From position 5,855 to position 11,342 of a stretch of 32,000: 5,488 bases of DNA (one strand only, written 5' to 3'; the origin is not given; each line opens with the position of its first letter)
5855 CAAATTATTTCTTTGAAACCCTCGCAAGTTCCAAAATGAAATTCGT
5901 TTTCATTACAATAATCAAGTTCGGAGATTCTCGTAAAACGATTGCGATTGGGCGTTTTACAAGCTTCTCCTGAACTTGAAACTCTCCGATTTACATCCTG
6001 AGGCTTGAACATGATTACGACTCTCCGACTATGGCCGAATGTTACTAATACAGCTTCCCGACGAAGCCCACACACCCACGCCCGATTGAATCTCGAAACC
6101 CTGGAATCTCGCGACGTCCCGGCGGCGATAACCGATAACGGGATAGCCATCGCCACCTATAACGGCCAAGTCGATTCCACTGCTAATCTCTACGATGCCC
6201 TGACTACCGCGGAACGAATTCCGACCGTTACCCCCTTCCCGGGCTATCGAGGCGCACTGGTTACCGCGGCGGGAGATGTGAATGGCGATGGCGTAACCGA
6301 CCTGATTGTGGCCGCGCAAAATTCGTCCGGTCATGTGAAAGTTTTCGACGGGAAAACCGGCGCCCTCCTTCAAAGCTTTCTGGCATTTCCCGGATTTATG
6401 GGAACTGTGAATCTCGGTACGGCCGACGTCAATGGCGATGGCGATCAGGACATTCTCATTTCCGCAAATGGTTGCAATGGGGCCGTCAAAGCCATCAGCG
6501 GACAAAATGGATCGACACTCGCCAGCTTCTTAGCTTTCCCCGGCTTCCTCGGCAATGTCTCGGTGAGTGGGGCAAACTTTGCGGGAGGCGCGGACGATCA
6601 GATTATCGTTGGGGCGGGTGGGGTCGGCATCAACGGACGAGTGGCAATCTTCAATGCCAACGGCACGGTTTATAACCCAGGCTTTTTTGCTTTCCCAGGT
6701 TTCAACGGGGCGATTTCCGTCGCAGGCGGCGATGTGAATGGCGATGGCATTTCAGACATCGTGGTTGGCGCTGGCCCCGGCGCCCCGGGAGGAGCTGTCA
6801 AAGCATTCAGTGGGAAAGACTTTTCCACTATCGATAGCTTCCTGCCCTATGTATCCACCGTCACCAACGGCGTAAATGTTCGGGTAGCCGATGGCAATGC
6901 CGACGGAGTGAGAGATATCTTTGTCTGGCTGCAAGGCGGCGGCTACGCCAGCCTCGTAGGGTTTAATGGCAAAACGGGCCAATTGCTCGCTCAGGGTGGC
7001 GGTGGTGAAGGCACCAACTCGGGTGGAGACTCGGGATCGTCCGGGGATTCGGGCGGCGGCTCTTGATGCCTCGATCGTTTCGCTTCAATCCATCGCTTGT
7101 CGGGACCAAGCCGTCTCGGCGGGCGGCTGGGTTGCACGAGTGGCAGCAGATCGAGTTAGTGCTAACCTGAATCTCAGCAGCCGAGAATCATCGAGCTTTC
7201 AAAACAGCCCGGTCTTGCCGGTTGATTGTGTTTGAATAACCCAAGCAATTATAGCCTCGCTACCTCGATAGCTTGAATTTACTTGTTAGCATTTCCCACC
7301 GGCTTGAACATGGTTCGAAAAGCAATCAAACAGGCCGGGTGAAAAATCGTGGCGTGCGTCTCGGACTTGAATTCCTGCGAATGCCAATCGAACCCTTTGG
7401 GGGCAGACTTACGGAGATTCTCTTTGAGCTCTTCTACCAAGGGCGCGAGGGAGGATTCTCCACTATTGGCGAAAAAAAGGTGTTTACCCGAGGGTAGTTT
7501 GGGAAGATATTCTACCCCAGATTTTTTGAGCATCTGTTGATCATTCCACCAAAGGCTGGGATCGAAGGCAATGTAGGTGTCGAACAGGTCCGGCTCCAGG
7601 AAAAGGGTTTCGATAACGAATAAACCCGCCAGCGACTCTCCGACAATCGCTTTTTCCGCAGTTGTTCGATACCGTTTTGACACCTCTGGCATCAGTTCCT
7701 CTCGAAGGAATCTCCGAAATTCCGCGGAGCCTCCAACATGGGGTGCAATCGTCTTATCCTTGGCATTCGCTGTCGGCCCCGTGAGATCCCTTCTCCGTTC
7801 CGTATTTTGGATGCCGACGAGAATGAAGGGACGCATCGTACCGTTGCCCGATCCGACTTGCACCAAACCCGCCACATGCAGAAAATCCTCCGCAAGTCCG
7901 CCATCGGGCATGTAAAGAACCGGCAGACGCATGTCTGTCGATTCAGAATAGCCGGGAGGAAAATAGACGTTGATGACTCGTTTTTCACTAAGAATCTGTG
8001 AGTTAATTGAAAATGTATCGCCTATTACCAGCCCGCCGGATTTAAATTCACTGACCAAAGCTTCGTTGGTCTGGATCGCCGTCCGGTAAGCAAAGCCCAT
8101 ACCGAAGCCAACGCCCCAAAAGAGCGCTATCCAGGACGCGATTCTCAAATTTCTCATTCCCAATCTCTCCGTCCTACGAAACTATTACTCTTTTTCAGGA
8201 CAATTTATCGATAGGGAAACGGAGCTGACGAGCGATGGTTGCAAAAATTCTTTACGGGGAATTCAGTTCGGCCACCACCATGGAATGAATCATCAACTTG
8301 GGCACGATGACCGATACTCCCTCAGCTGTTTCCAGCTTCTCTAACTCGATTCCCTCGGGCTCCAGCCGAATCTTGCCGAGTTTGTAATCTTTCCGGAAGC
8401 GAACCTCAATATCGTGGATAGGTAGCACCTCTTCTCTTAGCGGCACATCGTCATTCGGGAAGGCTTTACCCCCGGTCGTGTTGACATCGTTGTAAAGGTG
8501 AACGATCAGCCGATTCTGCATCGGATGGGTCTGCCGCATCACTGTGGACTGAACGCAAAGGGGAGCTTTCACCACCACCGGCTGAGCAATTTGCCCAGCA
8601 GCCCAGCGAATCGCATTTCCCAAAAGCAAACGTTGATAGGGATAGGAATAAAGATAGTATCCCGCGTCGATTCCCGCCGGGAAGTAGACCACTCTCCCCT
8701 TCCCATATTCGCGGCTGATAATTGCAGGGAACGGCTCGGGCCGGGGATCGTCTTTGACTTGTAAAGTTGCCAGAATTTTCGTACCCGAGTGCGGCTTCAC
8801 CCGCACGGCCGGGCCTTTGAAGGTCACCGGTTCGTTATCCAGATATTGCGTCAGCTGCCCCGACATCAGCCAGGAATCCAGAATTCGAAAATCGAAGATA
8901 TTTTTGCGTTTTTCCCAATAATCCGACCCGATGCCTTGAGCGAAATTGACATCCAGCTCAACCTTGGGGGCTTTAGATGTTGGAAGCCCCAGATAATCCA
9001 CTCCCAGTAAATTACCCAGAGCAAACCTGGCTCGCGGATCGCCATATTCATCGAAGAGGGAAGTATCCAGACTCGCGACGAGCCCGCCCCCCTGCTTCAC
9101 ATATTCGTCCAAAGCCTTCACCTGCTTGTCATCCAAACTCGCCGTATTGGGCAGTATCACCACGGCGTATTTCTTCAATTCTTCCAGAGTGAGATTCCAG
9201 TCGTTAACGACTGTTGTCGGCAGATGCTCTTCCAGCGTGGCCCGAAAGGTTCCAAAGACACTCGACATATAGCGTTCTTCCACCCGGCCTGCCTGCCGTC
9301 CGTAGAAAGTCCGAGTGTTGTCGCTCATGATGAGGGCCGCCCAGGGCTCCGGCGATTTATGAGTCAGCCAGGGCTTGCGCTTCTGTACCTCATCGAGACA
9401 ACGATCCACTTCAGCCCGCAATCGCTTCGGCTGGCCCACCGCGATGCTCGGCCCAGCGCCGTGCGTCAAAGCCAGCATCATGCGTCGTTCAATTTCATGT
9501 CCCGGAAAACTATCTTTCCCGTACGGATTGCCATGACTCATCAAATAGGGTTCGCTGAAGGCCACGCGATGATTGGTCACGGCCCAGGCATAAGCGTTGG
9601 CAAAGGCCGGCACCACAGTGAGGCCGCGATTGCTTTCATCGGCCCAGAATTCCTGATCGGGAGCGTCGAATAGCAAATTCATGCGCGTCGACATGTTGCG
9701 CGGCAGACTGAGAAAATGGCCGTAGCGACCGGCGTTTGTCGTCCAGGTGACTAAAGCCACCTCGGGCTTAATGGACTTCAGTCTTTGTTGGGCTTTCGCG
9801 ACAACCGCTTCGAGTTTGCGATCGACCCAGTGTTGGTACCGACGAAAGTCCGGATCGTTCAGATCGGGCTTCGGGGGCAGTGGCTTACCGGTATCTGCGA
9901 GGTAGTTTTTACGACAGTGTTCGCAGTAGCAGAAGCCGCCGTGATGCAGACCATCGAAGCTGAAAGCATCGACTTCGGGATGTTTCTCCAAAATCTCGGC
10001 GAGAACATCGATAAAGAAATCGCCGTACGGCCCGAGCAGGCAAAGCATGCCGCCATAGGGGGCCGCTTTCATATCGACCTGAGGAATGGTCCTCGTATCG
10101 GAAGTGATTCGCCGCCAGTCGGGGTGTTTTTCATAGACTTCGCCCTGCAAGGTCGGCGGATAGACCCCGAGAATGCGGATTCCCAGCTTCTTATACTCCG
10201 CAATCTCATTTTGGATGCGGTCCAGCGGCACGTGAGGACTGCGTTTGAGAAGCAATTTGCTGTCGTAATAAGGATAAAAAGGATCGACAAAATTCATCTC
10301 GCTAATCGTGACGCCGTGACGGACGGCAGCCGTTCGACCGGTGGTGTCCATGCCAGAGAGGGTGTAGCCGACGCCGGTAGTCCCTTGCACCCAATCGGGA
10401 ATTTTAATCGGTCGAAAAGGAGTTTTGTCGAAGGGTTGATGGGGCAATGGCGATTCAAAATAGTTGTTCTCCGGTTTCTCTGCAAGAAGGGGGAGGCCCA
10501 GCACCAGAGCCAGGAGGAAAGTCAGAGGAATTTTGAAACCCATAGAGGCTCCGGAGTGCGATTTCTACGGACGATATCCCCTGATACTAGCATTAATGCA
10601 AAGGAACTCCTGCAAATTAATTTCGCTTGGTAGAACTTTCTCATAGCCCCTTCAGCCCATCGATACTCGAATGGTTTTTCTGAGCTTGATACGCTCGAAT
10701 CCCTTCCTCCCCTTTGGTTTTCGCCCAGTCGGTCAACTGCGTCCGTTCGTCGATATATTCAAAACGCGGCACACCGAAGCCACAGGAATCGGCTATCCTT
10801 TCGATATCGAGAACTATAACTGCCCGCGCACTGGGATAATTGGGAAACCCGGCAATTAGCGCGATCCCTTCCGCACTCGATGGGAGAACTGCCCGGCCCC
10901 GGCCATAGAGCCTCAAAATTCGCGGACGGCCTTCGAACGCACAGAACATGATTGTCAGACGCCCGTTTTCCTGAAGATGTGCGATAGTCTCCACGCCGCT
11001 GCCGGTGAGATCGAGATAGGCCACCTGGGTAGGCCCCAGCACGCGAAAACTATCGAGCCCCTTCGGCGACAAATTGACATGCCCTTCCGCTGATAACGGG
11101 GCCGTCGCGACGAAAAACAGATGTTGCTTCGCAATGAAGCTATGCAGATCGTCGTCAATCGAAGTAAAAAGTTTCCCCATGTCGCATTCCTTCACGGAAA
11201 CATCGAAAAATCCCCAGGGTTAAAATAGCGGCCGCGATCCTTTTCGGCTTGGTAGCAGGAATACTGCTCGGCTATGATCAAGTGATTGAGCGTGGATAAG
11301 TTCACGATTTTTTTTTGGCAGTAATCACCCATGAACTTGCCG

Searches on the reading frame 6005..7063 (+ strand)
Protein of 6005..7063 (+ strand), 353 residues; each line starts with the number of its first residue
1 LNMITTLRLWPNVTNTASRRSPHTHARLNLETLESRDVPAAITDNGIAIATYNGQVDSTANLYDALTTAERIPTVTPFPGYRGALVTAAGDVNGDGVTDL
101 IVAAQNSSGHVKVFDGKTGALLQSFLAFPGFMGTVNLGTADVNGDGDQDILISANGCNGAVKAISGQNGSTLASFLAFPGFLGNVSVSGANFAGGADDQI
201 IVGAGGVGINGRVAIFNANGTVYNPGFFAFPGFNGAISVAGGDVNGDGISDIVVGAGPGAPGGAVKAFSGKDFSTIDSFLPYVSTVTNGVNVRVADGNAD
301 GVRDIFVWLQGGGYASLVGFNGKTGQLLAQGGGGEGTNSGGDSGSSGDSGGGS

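Call 70: search_protein_families(library=pfam, proteins=[window:6005-7063:+], max_evalue=0.00001)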
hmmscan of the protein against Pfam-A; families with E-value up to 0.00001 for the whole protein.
window:6005-7063:+ (353 aa): 2 families
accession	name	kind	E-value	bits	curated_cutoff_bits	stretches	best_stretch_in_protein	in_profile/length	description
PF01839.29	FG-GAP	-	1.2e-14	54.2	22.1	1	87-113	5-36/37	FG-GAP repeat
PF13517.12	FG-GAP_3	-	8.9e-14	52.3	26.9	1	91-152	1-61/61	FG-GAP-like repeat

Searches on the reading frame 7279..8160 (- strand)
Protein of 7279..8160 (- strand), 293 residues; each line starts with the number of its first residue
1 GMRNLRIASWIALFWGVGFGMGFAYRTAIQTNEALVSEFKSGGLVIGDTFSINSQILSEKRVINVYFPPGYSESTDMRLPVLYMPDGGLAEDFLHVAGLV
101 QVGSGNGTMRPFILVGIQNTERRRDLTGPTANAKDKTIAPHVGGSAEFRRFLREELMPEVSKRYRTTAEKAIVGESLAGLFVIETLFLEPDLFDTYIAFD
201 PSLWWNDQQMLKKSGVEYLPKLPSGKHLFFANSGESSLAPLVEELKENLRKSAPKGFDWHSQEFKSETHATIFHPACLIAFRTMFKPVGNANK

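Call 70: search_protein_families(library=pfam, proteins=[window:7279-8160:-], max_evalue=0.00001)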
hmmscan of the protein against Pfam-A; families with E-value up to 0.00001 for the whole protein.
window:7279-8160:- (293 aa): 1 family
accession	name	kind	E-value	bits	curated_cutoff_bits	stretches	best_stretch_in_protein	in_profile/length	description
PF00756.26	Esterase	-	1.2e-18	68.3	22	1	54-208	1-161/251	Putative esterase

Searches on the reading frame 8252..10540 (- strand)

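Call 70: search_protein_families(library=pfam, proteins=[window:8252-10540:-], max_evalue=0.00001)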
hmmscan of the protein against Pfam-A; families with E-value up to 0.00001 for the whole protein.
window:8252-10540:- (762 aa): 3 families
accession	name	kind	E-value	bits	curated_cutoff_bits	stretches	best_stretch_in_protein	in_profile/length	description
PF06283.17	ThuA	-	5.2e-13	50.2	33.4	1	437-647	29-209/209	Trehalose utilisation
PF08532.16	Glyco_hydro_42M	-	5e-10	39.7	25.8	1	402-501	4-101/207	Beta-galactosidase trimerisation domain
PF14871.12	GHL6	-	1.6e-08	35.2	35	1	91-192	29-127/132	Hypothetical glycosyl hydrolase 6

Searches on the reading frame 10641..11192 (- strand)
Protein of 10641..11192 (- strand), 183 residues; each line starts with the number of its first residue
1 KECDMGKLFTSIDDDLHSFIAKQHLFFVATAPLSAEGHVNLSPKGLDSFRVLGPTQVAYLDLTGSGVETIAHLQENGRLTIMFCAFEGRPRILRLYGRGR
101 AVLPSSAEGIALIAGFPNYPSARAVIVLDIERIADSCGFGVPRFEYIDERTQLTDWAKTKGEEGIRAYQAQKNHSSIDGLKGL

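Call 70: search_protein_families(library=pfam, proteins=[window:10641-11192:-], max_evalue=0.00001)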
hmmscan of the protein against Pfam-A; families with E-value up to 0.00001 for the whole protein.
window:10641-11192:- (183 aa): 1 family
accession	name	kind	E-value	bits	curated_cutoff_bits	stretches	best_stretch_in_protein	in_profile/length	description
PF01243.27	PNPOx_N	-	7.1e-10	39.7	28.1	1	13-136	2-119/120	Pyridoxamine 5'-phosphate oxidase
